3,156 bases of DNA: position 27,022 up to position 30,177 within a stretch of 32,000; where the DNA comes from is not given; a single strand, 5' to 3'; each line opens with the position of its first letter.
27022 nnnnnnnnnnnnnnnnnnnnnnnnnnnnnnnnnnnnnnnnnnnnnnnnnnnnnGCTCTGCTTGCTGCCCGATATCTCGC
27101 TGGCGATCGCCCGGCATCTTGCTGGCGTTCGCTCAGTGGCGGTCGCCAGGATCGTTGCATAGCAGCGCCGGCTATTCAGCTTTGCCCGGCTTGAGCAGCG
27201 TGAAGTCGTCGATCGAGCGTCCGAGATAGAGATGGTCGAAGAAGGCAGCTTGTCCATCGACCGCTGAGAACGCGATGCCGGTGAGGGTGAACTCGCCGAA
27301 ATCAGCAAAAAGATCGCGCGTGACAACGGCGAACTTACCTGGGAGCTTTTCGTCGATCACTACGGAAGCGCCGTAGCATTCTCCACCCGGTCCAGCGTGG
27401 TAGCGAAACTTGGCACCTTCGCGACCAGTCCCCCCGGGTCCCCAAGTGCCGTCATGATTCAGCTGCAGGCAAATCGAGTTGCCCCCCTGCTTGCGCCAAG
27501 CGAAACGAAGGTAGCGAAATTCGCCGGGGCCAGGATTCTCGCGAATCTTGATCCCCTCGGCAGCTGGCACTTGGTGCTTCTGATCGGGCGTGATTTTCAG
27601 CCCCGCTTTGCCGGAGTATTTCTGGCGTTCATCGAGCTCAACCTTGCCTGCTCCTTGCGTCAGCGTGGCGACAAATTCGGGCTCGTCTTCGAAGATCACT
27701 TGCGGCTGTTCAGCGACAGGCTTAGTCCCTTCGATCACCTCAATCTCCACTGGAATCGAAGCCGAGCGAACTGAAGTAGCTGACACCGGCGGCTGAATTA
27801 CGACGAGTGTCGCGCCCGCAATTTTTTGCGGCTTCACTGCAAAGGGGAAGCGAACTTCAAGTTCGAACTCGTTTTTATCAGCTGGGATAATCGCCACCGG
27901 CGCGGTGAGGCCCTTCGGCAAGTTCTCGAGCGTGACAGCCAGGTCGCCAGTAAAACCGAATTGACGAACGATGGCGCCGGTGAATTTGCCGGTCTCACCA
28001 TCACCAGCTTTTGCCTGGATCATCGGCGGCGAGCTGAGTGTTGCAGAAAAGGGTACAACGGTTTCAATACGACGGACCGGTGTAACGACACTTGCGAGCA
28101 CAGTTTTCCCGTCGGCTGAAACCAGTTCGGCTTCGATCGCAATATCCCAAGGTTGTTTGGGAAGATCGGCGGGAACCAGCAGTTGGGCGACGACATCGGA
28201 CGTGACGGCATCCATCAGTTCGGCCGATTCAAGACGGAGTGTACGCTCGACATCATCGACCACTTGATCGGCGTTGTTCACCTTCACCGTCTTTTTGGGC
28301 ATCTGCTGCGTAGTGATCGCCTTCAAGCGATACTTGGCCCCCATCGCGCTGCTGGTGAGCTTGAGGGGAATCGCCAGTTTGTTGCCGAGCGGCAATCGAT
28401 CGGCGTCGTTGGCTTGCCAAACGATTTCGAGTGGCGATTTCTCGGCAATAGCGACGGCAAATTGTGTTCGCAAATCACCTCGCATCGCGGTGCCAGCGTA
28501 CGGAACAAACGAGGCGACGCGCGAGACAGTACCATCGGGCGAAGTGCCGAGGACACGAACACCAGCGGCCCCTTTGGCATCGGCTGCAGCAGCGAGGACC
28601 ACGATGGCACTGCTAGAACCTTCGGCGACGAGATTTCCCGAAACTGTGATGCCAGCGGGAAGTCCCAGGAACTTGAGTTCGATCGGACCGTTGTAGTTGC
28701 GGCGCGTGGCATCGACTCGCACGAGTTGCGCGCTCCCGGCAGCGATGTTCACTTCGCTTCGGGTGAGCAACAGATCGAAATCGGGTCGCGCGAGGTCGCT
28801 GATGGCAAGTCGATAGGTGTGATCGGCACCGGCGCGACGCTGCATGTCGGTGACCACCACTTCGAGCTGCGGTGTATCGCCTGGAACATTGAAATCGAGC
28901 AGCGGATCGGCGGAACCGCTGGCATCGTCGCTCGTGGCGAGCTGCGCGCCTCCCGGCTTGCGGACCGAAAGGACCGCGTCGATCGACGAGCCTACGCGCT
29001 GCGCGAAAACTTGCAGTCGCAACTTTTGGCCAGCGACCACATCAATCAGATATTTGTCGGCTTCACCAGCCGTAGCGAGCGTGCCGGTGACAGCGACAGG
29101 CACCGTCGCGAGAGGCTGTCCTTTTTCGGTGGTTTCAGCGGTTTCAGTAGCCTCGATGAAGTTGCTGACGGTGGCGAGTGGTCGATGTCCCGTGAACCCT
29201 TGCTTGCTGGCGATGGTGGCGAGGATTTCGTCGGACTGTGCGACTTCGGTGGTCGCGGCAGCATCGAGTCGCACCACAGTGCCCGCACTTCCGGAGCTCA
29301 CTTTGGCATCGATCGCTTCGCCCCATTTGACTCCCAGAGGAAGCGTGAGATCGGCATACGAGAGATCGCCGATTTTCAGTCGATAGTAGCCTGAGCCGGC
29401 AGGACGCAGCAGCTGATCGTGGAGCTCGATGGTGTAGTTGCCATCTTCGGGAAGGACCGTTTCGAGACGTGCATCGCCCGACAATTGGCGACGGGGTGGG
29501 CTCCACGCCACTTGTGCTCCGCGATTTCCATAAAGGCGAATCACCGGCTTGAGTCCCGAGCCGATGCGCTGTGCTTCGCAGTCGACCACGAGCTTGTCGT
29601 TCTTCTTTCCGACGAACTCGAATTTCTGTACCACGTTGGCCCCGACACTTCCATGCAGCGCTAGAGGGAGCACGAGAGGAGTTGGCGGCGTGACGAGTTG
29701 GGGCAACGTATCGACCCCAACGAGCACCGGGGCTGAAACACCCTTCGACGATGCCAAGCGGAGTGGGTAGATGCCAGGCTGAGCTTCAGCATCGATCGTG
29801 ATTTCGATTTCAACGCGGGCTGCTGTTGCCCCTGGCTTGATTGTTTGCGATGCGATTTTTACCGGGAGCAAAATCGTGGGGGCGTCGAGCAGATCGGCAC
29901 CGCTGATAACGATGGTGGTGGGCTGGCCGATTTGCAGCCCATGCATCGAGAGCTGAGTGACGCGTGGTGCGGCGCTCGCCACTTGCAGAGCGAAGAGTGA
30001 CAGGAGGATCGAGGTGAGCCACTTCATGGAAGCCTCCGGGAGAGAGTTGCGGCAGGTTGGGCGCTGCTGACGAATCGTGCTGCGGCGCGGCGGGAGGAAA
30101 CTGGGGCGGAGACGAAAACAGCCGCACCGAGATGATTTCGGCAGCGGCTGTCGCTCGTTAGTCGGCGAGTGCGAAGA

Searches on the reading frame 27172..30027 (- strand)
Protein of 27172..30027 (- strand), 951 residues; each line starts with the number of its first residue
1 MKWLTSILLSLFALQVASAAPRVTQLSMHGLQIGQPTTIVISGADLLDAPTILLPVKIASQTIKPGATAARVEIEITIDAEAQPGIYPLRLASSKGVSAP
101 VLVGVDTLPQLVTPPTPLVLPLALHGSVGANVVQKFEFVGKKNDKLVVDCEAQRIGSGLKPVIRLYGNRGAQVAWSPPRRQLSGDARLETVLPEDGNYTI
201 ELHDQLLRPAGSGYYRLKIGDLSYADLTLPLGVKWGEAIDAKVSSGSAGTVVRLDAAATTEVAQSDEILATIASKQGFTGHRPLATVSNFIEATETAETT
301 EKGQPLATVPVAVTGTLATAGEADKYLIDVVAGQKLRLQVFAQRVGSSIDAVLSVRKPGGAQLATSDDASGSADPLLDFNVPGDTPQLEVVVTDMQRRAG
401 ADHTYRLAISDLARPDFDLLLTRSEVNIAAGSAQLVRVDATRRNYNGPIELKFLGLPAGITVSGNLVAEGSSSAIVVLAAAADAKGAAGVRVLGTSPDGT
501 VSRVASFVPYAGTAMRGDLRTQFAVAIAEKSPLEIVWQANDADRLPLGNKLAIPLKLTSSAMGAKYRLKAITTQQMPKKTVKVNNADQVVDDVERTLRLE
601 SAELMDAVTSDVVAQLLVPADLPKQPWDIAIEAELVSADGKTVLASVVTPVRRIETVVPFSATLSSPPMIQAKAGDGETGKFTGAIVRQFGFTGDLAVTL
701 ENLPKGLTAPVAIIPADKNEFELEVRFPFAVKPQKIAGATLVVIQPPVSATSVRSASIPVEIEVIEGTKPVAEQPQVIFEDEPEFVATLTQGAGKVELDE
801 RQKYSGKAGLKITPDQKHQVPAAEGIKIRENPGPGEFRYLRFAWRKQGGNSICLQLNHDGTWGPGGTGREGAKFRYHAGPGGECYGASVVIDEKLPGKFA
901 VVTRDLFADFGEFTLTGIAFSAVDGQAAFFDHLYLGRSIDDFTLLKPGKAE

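Call 8: search_protein_families(library=pfam, proteins=[window:27172-30027:-], max_evalue=0.01)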
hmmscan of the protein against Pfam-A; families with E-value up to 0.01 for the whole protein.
window:27172-30027:- (951 aa): 1 family
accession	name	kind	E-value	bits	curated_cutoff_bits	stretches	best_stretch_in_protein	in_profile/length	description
PF04151.21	PPC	-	0.00054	21.2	25.9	0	324-384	3-61/70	Bacterial pre-peptidase C-terminal domain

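Call 11: find_encoding_contigs(protein=window:27172-30027:-, flank=10000, max_places=4)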
Protein window:27172-30027:- (951 aa): no gene with exactly this product is on record in the collection.

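Call 39: search_protein_families(library=ncbifam, proteins=[window:27172-30027:-], max_evalue=0.01)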
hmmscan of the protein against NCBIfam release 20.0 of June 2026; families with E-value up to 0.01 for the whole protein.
window:27172-30027:- (951 aa): 0 families

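Call 44: search_solved_structures(query=window:27172-30027:-, max_evalue=1)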
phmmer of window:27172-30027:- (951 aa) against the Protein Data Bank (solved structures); distinct sequences matched with E-value up to 1: 0.

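Call 64: find_homologous_proteins(query=window:27172-30027:-, max_evalue=1e-10)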
Query window:27172-30027:- (951 aa): 75 proteins with E <= 1e-10 among 8000 candidates.
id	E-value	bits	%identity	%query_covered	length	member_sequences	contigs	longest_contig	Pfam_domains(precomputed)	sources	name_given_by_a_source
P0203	0.0e+0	2070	99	100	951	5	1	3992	-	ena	-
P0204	0.0e+0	1552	73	100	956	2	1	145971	-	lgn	-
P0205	0.0e+0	1032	53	99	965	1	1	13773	-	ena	-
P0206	2.9e-298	1010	52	99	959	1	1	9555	-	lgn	-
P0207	7.5e-298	1009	51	99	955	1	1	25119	-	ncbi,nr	ncbi:MAG TPA: hypothetical protein VFB80_04650 [Pirellulaceae bacterium]|nr:hypothetical protein [Pi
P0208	1.0e-291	988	51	97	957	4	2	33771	-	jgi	jgi:hypothetical protein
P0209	1.7e-291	988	50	99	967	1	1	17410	-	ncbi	-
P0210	3.9e-290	983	51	97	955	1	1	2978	-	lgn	-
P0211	2.0e-289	981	50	97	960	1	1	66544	PF04151.22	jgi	jgi:hypothetical protein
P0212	3.3e-288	977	50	99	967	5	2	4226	PF04151.22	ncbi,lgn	-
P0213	1.1e-286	972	50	99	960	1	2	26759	-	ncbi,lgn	-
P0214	2.3e-284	964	48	99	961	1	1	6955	PF04151.22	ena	-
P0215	1.3e-283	962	49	98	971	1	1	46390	-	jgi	jgi:hypothetical protein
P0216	2.3e-283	961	49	98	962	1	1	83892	-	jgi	jgi:hypothetical protein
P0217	5.1e-283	960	49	99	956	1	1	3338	-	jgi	jgi:hypothetical protein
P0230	5.5e-268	910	41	99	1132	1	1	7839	-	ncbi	ncbi:MAG: hypothetical protein ABUL64_02230 [Singulisphaera sp.]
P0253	6.2e-107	377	33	78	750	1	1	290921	-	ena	-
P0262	1.4e-98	349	32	76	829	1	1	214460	-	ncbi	-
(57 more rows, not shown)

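Call 65: find_encoding_contigs(protein=P0204, flank=6000, max_places=2)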
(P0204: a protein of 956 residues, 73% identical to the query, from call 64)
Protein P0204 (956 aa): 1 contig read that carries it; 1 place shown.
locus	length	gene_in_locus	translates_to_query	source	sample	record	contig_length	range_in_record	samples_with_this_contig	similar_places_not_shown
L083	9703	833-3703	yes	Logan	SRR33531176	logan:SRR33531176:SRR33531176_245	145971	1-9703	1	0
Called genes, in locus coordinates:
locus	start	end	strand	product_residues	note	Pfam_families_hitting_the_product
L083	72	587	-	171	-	-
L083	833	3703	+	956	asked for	-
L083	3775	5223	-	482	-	PF00224:PK, PF02887:PK_C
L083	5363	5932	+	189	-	-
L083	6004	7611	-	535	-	PF07396:Porin_O_P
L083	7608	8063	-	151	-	-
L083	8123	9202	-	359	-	PF13243:SQHop_cyclase_C (faint), PF00432:Prenyltrans (weak)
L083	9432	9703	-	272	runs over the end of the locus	PF01261:AP_endonuc_2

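Call 66: find_encoding_contigs(protein=P0203, flank=6000, max_places=3)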
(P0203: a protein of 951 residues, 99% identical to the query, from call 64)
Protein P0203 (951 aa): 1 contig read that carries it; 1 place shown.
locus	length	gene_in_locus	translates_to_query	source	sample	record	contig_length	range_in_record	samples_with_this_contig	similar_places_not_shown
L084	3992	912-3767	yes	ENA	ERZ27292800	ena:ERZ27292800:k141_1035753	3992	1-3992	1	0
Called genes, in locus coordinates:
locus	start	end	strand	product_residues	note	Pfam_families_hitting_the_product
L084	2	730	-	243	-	?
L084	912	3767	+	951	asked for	-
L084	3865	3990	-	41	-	?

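Call 70: find_encoding_contigs(protein=P0253, flank=4000, max_places=1)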
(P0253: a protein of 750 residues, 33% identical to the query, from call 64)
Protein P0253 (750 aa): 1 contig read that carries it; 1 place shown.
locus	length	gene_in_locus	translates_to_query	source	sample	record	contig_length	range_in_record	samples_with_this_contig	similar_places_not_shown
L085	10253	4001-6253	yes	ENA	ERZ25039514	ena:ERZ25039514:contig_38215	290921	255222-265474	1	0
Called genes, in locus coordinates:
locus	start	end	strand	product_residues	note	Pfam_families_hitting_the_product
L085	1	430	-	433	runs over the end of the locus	PF01011:PQQ (faint), PF13570:Beta-prop_ACSF4, PF13360:PQQ_2, PF25293:Beta-prop_EMC1_N (faint), PF13360:PQQ_2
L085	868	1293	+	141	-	-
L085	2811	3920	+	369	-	-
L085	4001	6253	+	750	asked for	-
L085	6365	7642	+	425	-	PF13439:Glyco_transf_4, PF13579:Glyco_trans_4_4, PF00534:Glycos_transf_1, PF13692:Glyco_trans_1_4, PF13524:Glyco_trans_1_2 (weak)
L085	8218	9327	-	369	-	PF07642:BBP2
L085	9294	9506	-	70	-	-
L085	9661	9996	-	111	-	-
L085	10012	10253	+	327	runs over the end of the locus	PF06727:DUF1207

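Call 71: find_encoding_contigs(protein=P0262, flank=4000, max_places=1)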
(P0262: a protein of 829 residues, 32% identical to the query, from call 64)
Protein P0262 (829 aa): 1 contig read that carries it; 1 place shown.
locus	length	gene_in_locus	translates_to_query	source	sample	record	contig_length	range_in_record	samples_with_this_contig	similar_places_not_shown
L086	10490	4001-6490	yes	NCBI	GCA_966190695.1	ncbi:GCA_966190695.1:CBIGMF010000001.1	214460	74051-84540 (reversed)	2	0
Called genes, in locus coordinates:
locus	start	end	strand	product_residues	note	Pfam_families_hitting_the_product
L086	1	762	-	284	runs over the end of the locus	PF01784:DUF34_NIF3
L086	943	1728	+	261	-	PF01261:AP_endonuc_2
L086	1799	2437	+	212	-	-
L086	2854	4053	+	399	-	PF07719:TPR_2 (faint), PF13414:TPR_11 (weak)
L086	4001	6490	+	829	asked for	-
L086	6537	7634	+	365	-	PF13439:Glyco_transf_4, PF13477:Glyco_trans_4_2 (weak), PF13579:Glyco_trans_4_4, PF00534:Glycos_transf_1, PF13692:Glyco_trans_1_4, PF20706:GT4-conflict (weak), PF13524:Glyco_trans_1_2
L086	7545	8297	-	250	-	PF08534:Redoxin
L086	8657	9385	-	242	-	PF03130:HEAT_PBS (faint), PF13646:HEAT_2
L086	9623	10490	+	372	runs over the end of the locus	PF07596:SBP_bac_10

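Call 72: find_encoding_contigs(protein=P0230, flank=4000, max_places=1)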
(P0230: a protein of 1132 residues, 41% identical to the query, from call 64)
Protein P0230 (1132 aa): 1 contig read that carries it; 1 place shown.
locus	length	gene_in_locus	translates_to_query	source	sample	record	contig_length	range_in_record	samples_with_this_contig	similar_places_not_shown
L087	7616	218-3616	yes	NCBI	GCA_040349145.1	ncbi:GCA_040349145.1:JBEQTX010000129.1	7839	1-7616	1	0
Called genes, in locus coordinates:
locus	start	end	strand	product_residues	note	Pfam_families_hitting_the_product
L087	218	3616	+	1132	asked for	-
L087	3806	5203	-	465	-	PF00479:G6PD_N, PF02781:G6PD_C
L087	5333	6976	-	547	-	PF00342:PGI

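Call 83: predict_structure(alignment_id=A4)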
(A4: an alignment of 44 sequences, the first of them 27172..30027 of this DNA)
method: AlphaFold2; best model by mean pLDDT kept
length: 951 residues; sequences in the alignment: 44
mean_pLDDT: 87.5   pTM: 0.71
mean pLDDT of the five models: 87.5, 87.0, 86.1, 85.1, 84.6
residues with pLDDT >= 90: 543; 70-90: 342; 50-70: 53; < 50: 13
segments of 3 or more residues with pLDDT < 50: 12-16, 865-867, 949-951
pLDDT, mean of each block of 10 residues (from residue 1): 63 56 94 96 89 95 92 96 95 94 96 86 94 94 97 95 96 94 93 96 94 94 92 90 80 76 74 88 89 79 88 93 93 95 89 91 92 92 93 93 93 93 93 93 94 94 93 93 94 91 92 87 93 86 88 89 83 90 87 91 74 91 90 85 86 91 92 82 91 87 86 90 87 88 85 88 83 78 73 81 84 74 73 84 91 86 57 81 79 87 89 85 89 88 66 35
secondary structure, 60 per line:
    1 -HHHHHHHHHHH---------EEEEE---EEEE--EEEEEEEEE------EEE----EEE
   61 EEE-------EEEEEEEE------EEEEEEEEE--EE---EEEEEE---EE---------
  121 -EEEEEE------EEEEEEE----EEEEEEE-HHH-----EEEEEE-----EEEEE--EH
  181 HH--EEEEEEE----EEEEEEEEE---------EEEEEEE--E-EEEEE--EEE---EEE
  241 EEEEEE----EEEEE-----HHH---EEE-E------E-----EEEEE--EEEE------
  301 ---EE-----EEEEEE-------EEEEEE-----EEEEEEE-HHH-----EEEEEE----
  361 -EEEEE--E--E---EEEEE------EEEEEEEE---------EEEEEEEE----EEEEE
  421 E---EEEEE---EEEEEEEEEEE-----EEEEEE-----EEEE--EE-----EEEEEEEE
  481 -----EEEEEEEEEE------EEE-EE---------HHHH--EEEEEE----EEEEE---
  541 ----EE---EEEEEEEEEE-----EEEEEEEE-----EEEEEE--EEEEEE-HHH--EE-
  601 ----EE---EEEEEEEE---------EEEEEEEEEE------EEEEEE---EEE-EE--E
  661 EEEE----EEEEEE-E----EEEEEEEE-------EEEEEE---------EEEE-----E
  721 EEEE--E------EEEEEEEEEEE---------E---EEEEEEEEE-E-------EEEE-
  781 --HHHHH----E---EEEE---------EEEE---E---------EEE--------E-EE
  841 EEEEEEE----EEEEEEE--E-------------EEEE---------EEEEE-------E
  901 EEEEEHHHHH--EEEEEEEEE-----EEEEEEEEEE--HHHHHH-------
elements in order (helices of 4 or more, strands of 3 or more residues): H2-12 E22-26 E30-33 E36-44 E51-53 E58-63 E71-78 E85-93 E101-106 E122-127 E134-140 E145-151 E161-166 E172-176 E185-191 E196-204 E214-220 E225-229 E232-234 E238-246 E251-255 E267-269 E284-288 E291-294 E311-316 E324-329 E335-341 E351-356 E362-366 E376-380 E387-394 E404-411 E416-421 E425-429 E433-443 E449-454 E460-463 E473-480 E486-495 E502-504 H517-520 E523-528 E533-537 E550-559 E565-572 E578-583 E586-591 E610-617 E627-636 E643-648 E652-654 E660-664 E669-674 E681-688 E696-701 E711-714 E720-724 E734-744 E758-766 E776-779 H783-787 E796-799 E809-812 E826-828 E839-847 E852-858 E875-878 E888-892 E900-905 H906-910 E913-921 E927-936 H939-944

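Call 85: fold_search(model_id=the predicted structure, library=pdb)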
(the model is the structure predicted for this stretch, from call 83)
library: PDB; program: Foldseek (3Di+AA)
matches with E <= 10: 1995; with E <= 0.001: 182
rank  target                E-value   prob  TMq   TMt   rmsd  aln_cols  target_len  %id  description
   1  9ijj_h                1.9e-16  1.00  0.09  0.07  42.5      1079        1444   10  In situ structure of the central apparatus in mouse sperm axoneme. (released 2025-06-04)
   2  9ijj_C                2.9e-15  1.00  0.14  0.13  42.2       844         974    9  In situ structure of the central apparatus in mouse sperm axoneme. (released 2025-06-04)
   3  9u62_E                3.9e-15  1.00  0.12  0.09  33.6      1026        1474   10  AP pathways C3 convertase C3bBbP and C3 complex (released 2026-01-14)
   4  9ijj_4G               3.7e-13  1.00  0.10  0.04  46.0      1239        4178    9  In situ structure of the central apparatus in mouse sperm axoneme. (released 2025-06-04)
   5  2pn5_A                1.5e-12  1.00  0.12  0.10  31.8       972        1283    9  Crystal Structure of TEP1r (released 2007-07-24)
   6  4ziq                  8.5e-12  1.00  0.12  0.10  32.4       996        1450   10  Crystal structure of trypsin activated alpha-2-macroglobulin from Escherichia coli. (released 2015-06-10)
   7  7ptp_A                1.5e-11  1.00  0.10  0.12  33.8       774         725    9  In-situ structure of pentameric S-layer protein (released 2021-12-15)
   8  9ijj_E                1.7e-11  1.00  0.14  0.22  31.3       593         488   10  In situ structure of the central apparatus in mouse sperm axoneme. (released 2025-06-04)
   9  2v5y                  1.9e-11  1.00  0.09  0.14  36.9       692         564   10  Crystal structure of the receptor protein tyrosine phosphatase mu ectodomain (released 2007-09-11)
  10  5iku                  1.0e-10  1.00  0.11  0.42  16.1       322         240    9  Crystal structure of the Hathewaya histolytica ColG tandem collagen-binding domain s3as3b in the presence of calcium at  (released 2017-03-15)
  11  6v4s_C                1.7e-09  1.00  0.09  0.14  23.0       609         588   12  A Closed pore conformation of a Pentameic ligand-gated ion channel with additional N-terminal domain (released 2020-06-03)
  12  7sqc_T1               1.8e-09  1.00  0.13  0.20  29.1       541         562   10  Ciliary C1 central pair apparatus isolated from Chlamydomonas reinhardtii (released 2022-04-13)
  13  6v4s_B                2.9e-09  1.00  0.09  0.15  23.2       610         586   11  A Closed pore conformation of a Pentameic ligand-gated ion channel with additional N-terminal domain (released 2020-06-03)
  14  6v4s_D                3.6e-09  1.00  0.09  0.15  23.8       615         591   12  A Closed pore conformation of a Pentameic ligand-gated ion channel with additional N-terminal domain (released 2020-06-03)
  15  4rtd                  4.6e-09  1.00  0.10  0.09  32.7       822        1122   10  Escherichia coli alpha-2-macroglobulin activated by porcine elastase (released 2015-07-15)
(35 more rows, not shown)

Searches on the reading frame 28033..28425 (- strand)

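Call 61: search_protein_families(library=pfam, proteins=[window:28033-28425:-], max_evalue=5)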
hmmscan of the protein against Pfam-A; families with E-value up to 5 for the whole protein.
seq(131 aa): 2 families
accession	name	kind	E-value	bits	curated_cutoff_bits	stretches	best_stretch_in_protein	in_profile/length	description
PF03920.20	TLE_N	-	0.12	13.2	32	1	32-75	66-107/118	Groucho/TLE N-terminal Q-rich domain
PF20537.3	DUF6752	-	0.94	9.7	27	0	76-87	26-37/55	Domain of unknown function (DUF6752)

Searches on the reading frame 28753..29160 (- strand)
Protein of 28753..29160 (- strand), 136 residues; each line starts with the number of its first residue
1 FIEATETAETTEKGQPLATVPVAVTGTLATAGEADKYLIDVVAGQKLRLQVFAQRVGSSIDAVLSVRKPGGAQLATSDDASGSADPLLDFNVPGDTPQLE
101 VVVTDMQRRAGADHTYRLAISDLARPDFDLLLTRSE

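Call 61: search_protein_families(library=pfam, proteins=[window:28753-29160:-], max_evalue=5)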
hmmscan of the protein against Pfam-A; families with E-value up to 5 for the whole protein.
seq(136 aa): 1 family
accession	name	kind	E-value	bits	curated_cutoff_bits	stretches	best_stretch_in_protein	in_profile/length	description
PF04151.21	PPC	-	0.0013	20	25.9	1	35-95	3-61/70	Bacterial pre-peptidase C-terminal domain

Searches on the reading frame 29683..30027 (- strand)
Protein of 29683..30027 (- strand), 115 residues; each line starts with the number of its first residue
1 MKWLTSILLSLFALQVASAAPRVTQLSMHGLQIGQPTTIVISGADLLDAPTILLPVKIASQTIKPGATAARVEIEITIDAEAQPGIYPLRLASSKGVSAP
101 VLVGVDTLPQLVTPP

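Call 61: search_protein_families(library=pfam, proteins=[window:29683-30027:-], max_evalue=5)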
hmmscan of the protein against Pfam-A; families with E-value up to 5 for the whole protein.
seq(115 aa): 2 families
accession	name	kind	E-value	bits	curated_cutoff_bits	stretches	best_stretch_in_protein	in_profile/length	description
PF10633.15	NPCBM_assoc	-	0.029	15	24.4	1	61-92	44-74/78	NPCBM-associated, NEW3 domain of alpha-galactosidase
PF09099.16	Qn_am_d_aIII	-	0.084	13.7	22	1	21-95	2-73/82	Quinohemoprotein amine dehydrogenase, alpha subunit domain III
